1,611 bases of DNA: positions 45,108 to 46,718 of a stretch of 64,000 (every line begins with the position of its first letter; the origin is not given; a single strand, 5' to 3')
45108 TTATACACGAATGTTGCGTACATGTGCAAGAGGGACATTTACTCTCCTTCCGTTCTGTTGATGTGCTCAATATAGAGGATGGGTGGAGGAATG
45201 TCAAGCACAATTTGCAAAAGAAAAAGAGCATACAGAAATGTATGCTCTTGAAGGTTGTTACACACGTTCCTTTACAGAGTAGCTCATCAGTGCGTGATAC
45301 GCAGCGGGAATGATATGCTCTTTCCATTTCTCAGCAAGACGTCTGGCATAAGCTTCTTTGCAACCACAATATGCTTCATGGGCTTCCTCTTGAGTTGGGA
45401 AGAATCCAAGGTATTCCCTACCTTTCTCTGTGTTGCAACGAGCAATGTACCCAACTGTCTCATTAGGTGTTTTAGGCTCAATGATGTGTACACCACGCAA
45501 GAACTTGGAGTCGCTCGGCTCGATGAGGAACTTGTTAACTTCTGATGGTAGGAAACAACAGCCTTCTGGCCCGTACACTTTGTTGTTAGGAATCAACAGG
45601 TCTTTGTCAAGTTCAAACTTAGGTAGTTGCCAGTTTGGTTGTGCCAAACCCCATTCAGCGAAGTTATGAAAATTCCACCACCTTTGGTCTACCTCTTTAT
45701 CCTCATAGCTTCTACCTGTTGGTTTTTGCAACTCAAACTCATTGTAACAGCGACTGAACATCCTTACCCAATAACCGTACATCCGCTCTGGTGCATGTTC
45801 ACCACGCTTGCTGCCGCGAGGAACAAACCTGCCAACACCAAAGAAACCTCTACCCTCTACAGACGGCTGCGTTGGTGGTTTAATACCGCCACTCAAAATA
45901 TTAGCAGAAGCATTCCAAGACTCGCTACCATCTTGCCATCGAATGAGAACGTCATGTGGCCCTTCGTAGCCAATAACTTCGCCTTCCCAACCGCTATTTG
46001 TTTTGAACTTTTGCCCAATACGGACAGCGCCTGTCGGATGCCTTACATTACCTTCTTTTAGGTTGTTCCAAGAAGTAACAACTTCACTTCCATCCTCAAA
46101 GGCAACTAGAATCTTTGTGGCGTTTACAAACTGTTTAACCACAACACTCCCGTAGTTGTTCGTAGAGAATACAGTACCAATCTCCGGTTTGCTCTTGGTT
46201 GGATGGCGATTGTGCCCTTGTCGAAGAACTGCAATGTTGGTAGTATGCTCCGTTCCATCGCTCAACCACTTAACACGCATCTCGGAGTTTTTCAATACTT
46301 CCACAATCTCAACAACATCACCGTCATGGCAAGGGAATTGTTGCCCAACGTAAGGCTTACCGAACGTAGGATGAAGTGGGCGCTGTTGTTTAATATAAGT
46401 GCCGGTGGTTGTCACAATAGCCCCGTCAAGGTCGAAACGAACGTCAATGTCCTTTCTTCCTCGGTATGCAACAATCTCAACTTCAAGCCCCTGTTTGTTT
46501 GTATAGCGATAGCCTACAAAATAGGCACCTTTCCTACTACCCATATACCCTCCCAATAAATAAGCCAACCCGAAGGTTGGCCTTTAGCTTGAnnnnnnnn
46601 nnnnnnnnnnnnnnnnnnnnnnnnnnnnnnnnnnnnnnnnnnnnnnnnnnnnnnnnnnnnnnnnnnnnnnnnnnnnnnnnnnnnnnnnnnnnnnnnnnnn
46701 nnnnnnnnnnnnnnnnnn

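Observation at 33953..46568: Family of paralogous HNH-AP2 homing endonucleases, one with a 4x tandem-repeat N-terminal domain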

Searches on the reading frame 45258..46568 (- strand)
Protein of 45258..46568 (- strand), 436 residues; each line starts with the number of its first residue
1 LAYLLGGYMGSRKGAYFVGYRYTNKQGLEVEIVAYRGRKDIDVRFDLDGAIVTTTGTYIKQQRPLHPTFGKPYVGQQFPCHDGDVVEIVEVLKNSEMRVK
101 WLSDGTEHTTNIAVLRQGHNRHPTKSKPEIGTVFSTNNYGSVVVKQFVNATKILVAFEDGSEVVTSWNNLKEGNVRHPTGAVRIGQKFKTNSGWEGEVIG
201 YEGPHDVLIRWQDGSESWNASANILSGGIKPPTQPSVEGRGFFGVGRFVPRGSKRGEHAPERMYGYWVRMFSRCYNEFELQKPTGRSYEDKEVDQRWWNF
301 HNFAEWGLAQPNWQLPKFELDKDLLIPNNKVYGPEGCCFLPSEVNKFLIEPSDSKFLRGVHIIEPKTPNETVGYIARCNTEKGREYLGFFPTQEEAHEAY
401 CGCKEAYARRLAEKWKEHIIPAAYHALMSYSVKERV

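Call 7: search_protein_families(library=pfam, proteins=[window:45258-46568:-], max_evalue=1)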
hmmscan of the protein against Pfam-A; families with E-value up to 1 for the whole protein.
window:45258-46568:- (436 aa): 1 family
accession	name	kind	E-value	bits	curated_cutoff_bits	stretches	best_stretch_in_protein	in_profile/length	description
PF23044.1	SH3-C_UBE2O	-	0.076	13.4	21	0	194-217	26-49/68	UBE2O, ubiquitin binding SH3-C domain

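Call 8: search_protein_families(library=phrogs, proteins=[window:45258-46568:-], max_evalue=0.01)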
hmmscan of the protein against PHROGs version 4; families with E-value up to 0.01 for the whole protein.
window:45258-46568:- (436 aa): 6 families
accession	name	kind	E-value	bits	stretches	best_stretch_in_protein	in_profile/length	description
phrog_953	-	DNA, RNA and nucleotide metabolism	4.6e-47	162.3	1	252-434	214-388/420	HNH endonuclease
phrog_374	-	DNA, RNA and nucleotide metabolism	1e-25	91.6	1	255-433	265-434/617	HNH endonuclease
phrog_2081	-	DNA, RNA and nucleotide metabolism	4.3e-24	86.4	1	185-353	29-199/433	HNH endonuclease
phrog_30929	-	unknown function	3e-14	53.8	1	264-404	39-176/413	-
phrog_899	-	unknown function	0.00027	22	1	284-379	42-109/221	-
phrog_3377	-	DNA, RNA and nucleotide metabolism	0.0023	18.8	1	260-337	11-82/196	HNH endonuclease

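Call 10: search_dna_similar(query=window:45258-46568:-, collection=phages, mode=protein, max_rows=30)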
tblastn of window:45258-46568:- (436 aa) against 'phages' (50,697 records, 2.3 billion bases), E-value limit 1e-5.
Records with a match: 1332; places in all: 2244; records where one place covers at least 80% of the query: 3.
Best place of each record, by identity: <60% 1332.
By first word of the organism name: Vibrio 782; Rheinheimera 115; Escherichia 71; Bacillus 66; Acinetobacter 55; Salmonella 51; Pseudomonas 40; Klebsiella 40; Aeromonas 22; Dickeya 16; and 27 more.
By host as written in the record: - 627; Rheinheimera sp. BAL341 115; Vibrio crassostreae 36; Escherichia coli 26; Acinetobacter baumannii 24; Vibrio harveyi BAA-1116 20; Bacillus cereus 19; Vibrio cholerae 19; and 213 more.
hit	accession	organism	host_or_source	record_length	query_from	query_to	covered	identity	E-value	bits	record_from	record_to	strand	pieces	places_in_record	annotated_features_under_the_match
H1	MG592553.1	Vibrio phage 1.187.O._10N.286.49.F1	Vibrio splendidus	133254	16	433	96%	33.6%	5e-63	226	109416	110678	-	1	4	coil containing protein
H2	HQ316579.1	Vibrio phage helene 12B3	Vibrio splendidus 12B3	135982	16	434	96%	32.9%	3e-59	215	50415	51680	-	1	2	hypothetical protein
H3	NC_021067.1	Vibrio phage helene 12B3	Vibrio splendidus 12B3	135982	16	434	96%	32.9%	3e-59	215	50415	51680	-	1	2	HNH endonuclease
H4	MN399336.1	Edwardsiella phage vB_EtaM_ET-ABTNL-9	Edwardsiella tarda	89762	131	432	69%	33.9%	3e-27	120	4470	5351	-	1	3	coil containing protein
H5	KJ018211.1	Shewanella sp. phage 1/40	Baltic Sea ice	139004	130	434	70%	31.7%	9e-23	107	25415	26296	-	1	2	homing endonuclease HNH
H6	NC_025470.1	Shewanella sp. phage 1/40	Baltic Sea ice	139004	130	434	70%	31.7%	9e-23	107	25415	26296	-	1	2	HNH endonuclease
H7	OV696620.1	Psychrobacter phage D'Alembert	French washed-rind cheese surface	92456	115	432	73%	29.3%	3e-27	120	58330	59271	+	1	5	HNH endonuclease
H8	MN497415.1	Vibrio phage vB_VhaM_VH-8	Vibrio harveyi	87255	167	433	61%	34.1%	1e-27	122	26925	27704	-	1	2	hypothetical protein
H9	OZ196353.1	Vibrio phage K374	Seawater and oysters mix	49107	125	414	67%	30.9%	2e-22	106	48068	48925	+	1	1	HNH endonuclease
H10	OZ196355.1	Vibrio phage K371a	Seawater and oysters mix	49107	125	414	67%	30.9%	2e-22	106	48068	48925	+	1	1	HNH endonuclease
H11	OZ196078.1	Vibrio phage K373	Seawater and oysters mix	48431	125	414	67%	30.9%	1e-21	103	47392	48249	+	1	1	HNH endonuclease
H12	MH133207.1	Acinetobacter phage vB_AbaM_B9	Acinetobacter baumannii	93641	158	432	63%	32.4%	2e-22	106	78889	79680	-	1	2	hypothetical protein (x2)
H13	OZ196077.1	Vibrio phage K375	Seawater and oysters mix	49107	125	414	67%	30.6%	2e-22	106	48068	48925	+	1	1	HNH endonuclease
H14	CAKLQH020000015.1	Acinetobacter phage MD-2021a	not known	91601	184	432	57%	34.1%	1e-22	106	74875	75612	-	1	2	Uncharacterised protein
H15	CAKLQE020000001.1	Acinetobacter phage MD-2021a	not known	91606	184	432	57%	34.1%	1e-22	106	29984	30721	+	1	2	Uncharacterised protein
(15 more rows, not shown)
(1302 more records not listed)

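Call 15: find_homologous_proteins(query=window:45258-46544:-, max_evalue=0.00001)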
Query window:45258-46544:- (428 aa): 136 proteins with E <= 0.00001 among 2336 candidates; the best 120 are listed.
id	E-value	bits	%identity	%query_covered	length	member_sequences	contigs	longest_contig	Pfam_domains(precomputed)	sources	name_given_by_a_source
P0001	8.8e-290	979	95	100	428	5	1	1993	-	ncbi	-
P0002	1.6e-184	632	61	98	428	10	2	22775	-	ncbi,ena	-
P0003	1.5e-167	576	58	99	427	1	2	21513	-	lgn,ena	-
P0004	3.4e-163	562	56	98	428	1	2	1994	-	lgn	-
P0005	3.0e-162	559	55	98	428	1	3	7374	-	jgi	-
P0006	5.5e-150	518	54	98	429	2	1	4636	-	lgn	-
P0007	2.2e-147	510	53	98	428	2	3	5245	-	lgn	-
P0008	3.3e-146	506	53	98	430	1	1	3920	-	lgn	-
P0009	1.1e-145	504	53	97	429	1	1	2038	-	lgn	-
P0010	1.5e-145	504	52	99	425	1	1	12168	-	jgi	-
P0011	1.5e-145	504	52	98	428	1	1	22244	-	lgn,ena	-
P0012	9.0e-144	498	52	98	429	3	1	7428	-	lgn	-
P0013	4.2e-143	495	53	98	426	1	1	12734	-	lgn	-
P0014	6.6e-143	495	53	98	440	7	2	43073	-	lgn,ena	-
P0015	3.5e-142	492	52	99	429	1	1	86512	-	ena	-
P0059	2.9e-103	364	44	98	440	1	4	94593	-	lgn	-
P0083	1.7e-99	352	41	97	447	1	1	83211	-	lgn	-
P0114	3.3e-77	278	38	98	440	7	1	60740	-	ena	-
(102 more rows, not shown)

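Call 25: find_encoding_contigs(protein=P0015, flank=6000, max_places=2)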
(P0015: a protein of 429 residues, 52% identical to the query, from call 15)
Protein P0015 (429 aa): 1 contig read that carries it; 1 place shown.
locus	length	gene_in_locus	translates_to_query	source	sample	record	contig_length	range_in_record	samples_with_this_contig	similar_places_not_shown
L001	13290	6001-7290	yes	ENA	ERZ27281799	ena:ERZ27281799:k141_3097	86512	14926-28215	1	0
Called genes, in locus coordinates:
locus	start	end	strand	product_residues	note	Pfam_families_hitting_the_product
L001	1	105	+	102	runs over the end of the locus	-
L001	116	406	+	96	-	-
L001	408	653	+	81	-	-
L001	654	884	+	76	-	-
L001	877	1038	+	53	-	PF25708:Phage_T7_Gp5_9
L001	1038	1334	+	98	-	-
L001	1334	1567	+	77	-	-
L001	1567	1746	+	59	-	-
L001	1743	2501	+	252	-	PF02511:Thy1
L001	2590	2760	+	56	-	-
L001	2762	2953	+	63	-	-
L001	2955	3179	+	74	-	-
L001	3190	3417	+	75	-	-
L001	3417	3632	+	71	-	-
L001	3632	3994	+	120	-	-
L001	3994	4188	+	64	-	-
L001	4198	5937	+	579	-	PF13155:Toprim_2 (weak), PF03796:DnaB_C, PF06745:ATPase (weak)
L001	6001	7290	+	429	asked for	-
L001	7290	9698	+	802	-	PF00476:DNA_pol_A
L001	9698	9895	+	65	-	-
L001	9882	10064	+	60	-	-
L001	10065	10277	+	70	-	-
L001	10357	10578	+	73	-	-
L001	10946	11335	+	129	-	-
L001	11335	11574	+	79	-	-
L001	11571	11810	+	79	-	-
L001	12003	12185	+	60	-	-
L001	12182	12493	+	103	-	-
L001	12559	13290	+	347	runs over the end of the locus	-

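Call 26: find_encoding_contigs(protein=P0059, flank=6000, max_places=2)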
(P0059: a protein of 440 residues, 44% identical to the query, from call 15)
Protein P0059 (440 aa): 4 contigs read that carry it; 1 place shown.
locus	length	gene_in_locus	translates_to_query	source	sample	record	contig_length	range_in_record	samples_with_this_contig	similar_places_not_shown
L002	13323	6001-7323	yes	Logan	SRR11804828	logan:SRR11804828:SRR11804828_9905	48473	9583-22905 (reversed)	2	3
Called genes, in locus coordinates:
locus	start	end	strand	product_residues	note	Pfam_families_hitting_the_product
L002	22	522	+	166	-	-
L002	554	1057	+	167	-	-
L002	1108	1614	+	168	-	-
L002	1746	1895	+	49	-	-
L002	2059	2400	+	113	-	-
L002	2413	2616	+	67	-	-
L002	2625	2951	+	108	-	-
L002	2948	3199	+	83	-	-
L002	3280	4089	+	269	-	PF07724:AAA_2, PF07728:AAA_5 (faint), PF00004:AAA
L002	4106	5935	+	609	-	PF01807:Zn_ribbon_DnaG, PF13155:Toprim_2, PF06745:ATPase, PF03796:DnaB_C (weak), PF13481:AAA_25 (weak)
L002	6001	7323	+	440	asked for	-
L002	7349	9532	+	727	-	-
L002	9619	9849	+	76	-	-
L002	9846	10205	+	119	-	-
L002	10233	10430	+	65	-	-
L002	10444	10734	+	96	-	-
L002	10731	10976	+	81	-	-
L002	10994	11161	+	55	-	-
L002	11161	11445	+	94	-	-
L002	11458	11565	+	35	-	-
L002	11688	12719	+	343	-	-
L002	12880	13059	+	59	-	-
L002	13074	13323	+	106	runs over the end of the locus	-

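Call 30: predict_structure(alignment_id=A1)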
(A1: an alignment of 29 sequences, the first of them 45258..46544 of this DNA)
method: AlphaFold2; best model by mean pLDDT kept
length: 428 residues; sequences in the alignment: 29
mean_pLDDT: 89.4   pTM: 0.65
mean pLDDT of the five models: 89.4, 89.1, 88.3, 87.8, 87.8
residues with pLDDT >= 90: 272; 70-90: 142; 50-70: 11; < 50: 3
segments of 3 or more residues with pLDDT < 50: 1-3
pLDDT, mean of each block of 10 residues (from residue 1): 63 92 93 93 92 89 88 87 90 90 88 78 91 93 93 92 91 88 94 91 94 91 92 93 82 95 94 85 95 97 92 90 94 90 70 84 86 87 92 93 96 96 78
secondary structure, 60 per line:
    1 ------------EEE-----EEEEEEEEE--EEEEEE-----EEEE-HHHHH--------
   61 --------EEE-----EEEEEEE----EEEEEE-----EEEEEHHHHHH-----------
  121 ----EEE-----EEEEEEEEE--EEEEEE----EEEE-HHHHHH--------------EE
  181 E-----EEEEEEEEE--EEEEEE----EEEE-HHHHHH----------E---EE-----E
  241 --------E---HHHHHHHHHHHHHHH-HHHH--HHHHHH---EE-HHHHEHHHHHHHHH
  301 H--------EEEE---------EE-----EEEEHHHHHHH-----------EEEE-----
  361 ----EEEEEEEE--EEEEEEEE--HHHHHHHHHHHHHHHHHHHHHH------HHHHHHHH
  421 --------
elements in order: E13-15 E21-29 E32-37 E43-46 H48-52 E69-71 E77-83 E88-93 E99-103 H104-109 E125-127 E133-141 E144-149 E154-157 H159-164 E179-181 E187-195 E198-203 E208-211 H213-218 H253-267 H269-272 H275-280 H287-290 H292-301 E310-313 E330-333 H334-340 E352-355 E365-372 E375-382 H385-406 H413-420

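Call 33: fold_search(model_id=the predicted structure, library=pdb)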
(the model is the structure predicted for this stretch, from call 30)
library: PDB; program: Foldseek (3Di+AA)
matches with E <= 10: 1293; with E <= 0.001: 9
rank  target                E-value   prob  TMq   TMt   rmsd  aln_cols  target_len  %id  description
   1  9wms_W                7.7e-06  1.00  0.13  0.11  17.9       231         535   13  Co-transcriptional histone H3K36 methylation complex containing RNA polymerase II elongation complex, Set2, and the up (released 2025-12-24)
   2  8xrm_Z                2.0e-05  1.00  0.11  0.10  18.2       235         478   11  RNA polymerase II elongation complex with DSIF, SPT6, and ELOF1 transcribing genomic DNA extracted from human nuclei (released 2025-05-07)
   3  6gmh_Z                2.9e-05  1.00  0.12  0.11  18.3       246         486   11  Structure of activated transcription complex Pol II-DSIF-PAF-SPT6 (released 2018-08-22)
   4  2z2n                  6.0e-05  0.91  0.07  0.10  24.0       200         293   12  Crystal Structure of selenomethionine substituted virginiamycin B lyase from Staphylococcus aureus (released 2007-06-19)
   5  7xn7_W                6.4e-05  1.00  0.14  0.12  17.1       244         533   11  RNA polymerase II elongation complex containing Spt4/5, Elf1, Spt6, Spn1 and Paf1C (released 2022-09-07)
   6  2z2o_D                1.4e-04  0.85  0.07  0.10  25.0       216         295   13  Crystal Structure of apo virginiamycin B lyase from Staphylococcus aureus (released 2007-06-19)
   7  9fyx_Z                4.7e-04  0.90  0.09  0.09  20.3       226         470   14  Influenza A/H7N9 polymerase pre-cleavage cap-snatching complex (released 2025-07-16)
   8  2qc5                  5.3e-04  0.77  0.07  0.10  24.6       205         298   14  Streptogramin B lyase structure (released 2008-10-14)
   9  9mlc_Z                6.2e-04  0.89  0.12  0.10  17.8       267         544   12  Pol II-DSIF-SPT6-PAF1c-TFIIS-IWS1-ELOF1-LEDGF-nucleosome activated elongation complex Composite map T (released 2026-01-21)
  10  8uha_Z                1.2e-03  0.96  0.12  0.11  19.8       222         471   11  Structure of paused transcription complex Pol II-DSIF-NELF - tilted (released 2024-03-20)
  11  5yyl_A                1.6e-03  0.41  0.08  0.08  26.6       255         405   10  Structure of Major Royal Jelly Protein 1 Oligomer (released 2018-08-08)
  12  4r40_A                2.1e-03  0.28  0.07  0.07  24.5       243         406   11  Crystal Structure of TolB/Pal complex from Yersinia pestis. (released 2014-09-03)
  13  7yw1_B                2.8e-03  0.63  0.10  0.08  31.7       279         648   15  crystal structure of UBE2O (released 2023-08-30)
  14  9rtn_Z                3.3e-03  0.87  0.13  0.20  19.4       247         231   12  State 2 MAP 2 SPT6 with SETD2 (released 2025-09-24)
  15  7yw1_A                3.7e-03  0.25  0.10  0.07  34.3       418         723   11  crystal structure of UBE2O (released 2023-08-30)
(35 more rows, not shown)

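Call 36: search_solved_structures(query=A1, max_evalue=10, show_alignments=3)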
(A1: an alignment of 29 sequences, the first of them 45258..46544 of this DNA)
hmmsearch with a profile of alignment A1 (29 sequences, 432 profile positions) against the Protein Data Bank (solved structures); distinct sequences matched with E-value up to 10: 10.
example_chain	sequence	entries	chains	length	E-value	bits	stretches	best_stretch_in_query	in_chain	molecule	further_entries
9xuj_A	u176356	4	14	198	0.084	14.9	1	19-88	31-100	Poxin-Schlafen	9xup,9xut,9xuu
8c9k_A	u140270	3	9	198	0.084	14.9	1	19-88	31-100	MPXVgp165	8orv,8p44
6ea6_A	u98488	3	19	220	0.2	13.7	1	20-87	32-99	Protein B2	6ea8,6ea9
6g6o_A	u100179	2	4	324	0.32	13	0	64-101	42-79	Ika8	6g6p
6gjh_A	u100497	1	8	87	0.95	11.4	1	334-376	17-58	Heat shock protein beta-1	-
9ef3_A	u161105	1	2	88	0.98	11.4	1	334-376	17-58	Heat shock protein beta-1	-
4mjh_A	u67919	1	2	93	1.1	11.2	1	334-376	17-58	Heat shock protein beta-1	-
2n3j_A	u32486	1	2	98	1.2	11.1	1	334-376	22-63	Heat shock protein beta-1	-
3q9p_A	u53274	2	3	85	1.3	11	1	334-376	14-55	Heat shock protein beta-1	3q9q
5uv4_A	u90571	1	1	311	2.1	10.3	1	88-146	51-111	Putative leucine-rich repeat protein kinase family protein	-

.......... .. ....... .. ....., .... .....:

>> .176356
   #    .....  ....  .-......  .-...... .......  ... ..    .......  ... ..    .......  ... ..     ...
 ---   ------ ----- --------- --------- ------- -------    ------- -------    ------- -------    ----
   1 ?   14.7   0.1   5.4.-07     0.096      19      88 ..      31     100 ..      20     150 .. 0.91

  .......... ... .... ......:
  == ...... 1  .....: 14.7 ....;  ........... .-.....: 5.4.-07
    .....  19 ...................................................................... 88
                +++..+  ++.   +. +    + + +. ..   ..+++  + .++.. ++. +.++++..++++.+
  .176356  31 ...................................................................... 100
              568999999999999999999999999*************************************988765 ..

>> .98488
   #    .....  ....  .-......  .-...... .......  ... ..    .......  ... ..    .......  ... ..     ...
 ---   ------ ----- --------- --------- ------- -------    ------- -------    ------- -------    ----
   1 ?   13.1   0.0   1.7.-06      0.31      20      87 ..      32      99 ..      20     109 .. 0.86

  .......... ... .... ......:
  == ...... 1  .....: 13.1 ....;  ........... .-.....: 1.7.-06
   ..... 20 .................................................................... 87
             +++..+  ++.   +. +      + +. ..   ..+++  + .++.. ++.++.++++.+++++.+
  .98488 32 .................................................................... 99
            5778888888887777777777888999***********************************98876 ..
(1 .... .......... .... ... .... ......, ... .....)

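Call 57: find_encoding_contigs(protein=P0002, flank=5000, max_places=1)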
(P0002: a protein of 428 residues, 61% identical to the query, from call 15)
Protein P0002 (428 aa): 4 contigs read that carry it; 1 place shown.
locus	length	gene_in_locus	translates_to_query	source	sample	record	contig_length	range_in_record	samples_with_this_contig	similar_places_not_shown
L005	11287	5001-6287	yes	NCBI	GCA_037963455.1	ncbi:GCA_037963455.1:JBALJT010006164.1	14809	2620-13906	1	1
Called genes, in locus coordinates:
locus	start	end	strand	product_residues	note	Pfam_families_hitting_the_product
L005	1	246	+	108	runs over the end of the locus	-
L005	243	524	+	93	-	-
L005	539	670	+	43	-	-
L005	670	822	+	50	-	-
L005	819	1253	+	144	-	-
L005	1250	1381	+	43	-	-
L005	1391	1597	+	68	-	-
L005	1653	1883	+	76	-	-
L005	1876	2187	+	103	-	-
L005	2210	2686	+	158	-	PF07486:Hydrolase_2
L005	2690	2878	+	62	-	-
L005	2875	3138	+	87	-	-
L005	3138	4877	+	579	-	PF13155:Toprim_2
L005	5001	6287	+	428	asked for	-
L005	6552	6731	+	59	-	-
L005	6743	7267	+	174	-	-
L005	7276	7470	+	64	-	-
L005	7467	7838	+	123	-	-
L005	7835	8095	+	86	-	-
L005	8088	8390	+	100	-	-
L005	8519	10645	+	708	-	-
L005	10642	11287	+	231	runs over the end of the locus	PF07463:NUMOD4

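Call 58: find_encoding_contigs(protein=P0083, flank=5000, max_places=1)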
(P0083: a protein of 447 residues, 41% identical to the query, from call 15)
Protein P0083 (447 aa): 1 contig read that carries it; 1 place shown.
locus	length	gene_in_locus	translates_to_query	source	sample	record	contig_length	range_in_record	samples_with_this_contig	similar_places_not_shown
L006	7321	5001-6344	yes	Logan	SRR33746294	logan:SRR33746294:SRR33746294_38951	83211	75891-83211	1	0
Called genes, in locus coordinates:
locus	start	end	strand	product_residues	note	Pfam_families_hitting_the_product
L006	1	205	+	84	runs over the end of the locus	-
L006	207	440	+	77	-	-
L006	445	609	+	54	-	-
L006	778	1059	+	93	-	-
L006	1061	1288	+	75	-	-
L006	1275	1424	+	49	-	-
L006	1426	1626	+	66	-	-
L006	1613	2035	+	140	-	-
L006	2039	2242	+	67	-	-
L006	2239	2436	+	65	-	-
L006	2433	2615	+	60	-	-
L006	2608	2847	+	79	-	-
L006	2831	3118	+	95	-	-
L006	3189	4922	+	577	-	PF13155:Toprim_2, PF13481:AAA_25 (weak), PF06745:ATPase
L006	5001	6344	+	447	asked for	-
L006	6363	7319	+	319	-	?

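Call 59: find_encoding_contigs(protein=P0114, flank=5000, max_places=1)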
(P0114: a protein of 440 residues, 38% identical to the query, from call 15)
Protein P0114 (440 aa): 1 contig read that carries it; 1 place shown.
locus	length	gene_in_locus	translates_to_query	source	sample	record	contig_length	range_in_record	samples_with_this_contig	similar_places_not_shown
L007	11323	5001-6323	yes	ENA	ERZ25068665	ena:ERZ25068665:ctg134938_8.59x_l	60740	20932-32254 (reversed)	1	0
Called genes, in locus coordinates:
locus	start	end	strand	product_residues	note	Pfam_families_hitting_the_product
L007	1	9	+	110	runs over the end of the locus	-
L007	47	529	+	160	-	PF00075:RNase_H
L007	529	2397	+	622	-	-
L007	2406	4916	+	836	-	PF00476:DNA_pol_A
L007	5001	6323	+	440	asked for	-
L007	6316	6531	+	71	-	-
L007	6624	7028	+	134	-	PF20274:cREC_REC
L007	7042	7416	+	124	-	-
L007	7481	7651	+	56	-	-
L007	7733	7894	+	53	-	-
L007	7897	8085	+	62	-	-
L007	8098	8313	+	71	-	-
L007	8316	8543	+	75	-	-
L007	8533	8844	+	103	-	-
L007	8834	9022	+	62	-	-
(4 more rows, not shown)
